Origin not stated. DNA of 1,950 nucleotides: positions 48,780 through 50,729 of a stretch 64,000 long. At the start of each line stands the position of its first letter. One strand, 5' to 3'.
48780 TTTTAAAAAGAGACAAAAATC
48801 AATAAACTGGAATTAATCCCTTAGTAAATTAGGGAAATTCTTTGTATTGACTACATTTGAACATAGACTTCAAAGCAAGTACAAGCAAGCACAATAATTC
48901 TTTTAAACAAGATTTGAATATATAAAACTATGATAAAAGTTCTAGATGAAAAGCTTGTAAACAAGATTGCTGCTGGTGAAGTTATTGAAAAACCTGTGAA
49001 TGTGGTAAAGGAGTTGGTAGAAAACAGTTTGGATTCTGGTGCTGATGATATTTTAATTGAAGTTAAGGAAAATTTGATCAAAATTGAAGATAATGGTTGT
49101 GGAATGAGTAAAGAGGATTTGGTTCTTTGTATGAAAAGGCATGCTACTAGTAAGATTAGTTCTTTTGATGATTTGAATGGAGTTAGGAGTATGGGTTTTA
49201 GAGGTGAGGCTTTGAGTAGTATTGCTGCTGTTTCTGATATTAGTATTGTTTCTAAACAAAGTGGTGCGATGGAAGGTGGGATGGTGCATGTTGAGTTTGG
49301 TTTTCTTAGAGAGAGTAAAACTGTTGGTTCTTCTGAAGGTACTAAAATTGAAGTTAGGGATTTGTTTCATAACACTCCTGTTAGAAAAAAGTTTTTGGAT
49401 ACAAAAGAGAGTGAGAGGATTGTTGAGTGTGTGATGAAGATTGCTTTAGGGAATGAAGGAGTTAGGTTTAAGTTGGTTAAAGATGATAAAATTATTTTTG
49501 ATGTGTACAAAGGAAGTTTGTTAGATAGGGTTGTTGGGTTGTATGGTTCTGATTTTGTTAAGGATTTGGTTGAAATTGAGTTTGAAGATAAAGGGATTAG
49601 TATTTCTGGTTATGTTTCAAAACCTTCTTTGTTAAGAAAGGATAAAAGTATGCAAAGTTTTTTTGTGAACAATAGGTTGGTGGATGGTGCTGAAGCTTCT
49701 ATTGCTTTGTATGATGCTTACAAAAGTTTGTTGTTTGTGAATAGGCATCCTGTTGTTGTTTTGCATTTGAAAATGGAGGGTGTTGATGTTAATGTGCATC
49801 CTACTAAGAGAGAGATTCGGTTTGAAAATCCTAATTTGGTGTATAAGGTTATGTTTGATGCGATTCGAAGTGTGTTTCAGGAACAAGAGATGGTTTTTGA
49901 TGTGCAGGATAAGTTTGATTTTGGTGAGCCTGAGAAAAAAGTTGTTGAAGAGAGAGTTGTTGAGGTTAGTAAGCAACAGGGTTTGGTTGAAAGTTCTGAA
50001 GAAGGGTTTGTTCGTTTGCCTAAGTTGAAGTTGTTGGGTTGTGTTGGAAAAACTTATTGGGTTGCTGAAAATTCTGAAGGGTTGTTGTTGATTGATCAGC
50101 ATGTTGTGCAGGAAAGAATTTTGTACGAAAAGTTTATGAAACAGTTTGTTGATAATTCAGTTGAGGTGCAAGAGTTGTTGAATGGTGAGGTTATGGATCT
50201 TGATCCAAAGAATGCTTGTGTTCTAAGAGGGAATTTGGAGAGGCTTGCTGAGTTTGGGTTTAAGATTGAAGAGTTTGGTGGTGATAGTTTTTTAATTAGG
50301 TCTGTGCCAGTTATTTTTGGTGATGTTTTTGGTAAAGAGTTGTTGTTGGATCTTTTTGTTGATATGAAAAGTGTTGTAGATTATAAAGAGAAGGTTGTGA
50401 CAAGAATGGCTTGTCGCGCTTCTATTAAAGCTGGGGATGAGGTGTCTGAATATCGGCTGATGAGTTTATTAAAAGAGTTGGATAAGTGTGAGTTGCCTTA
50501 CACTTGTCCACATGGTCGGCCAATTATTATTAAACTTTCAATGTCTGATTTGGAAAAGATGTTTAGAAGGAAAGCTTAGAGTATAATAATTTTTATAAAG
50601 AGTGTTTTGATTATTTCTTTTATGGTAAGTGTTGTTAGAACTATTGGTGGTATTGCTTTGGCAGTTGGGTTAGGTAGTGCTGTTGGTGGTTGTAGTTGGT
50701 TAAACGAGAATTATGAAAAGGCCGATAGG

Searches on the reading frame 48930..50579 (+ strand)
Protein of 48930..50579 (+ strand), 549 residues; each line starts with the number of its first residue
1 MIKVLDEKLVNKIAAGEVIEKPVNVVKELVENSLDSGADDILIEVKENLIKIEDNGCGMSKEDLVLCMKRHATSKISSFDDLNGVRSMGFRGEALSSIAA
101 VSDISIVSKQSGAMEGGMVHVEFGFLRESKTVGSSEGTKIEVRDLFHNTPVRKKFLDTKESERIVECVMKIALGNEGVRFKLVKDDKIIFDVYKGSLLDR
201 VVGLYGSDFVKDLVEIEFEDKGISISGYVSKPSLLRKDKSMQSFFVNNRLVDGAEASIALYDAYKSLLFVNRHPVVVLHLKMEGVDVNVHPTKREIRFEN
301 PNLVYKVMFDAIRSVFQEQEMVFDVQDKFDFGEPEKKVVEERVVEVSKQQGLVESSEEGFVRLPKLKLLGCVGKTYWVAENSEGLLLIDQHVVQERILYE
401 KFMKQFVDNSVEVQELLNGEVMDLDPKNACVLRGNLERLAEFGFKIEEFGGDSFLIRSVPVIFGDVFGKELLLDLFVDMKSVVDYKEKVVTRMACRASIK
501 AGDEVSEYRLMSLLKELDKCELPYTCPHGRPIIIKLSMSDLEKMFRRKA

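Call 52: search_protein_families(library=pfam, proteins=[window:48930-50579:+], max_evalue=0.00001)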
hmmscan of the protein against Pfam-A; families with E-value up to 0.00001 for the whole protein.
window:48930-50579:+ (549 aa): 4 families
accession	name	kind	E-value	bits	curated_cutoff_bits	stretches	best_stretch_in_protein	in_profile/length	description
PF08676.16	MutL_C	-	1.6e-33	115.8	25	1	369-504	1-141/142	MutL C terminal dimerisation domain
PF01119.25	DNA_mis_repair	-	1.8e-32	111.9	26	1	204-315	4-117/119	DNA mismatch repair protein, C-terminal domain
PF13589.12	HATPase_c_3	-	2.8e-12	47.3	25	1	24-126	5-108/137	Histidine kinase-, DNA gyrase B-, and HSP90-like ATPase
PF02518.31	HATPase_c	-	8.1e-08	33.1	26.4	1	22-87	6-67/111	Histidine kinase-, DNA gyrase B-, and HSP90-like ATPase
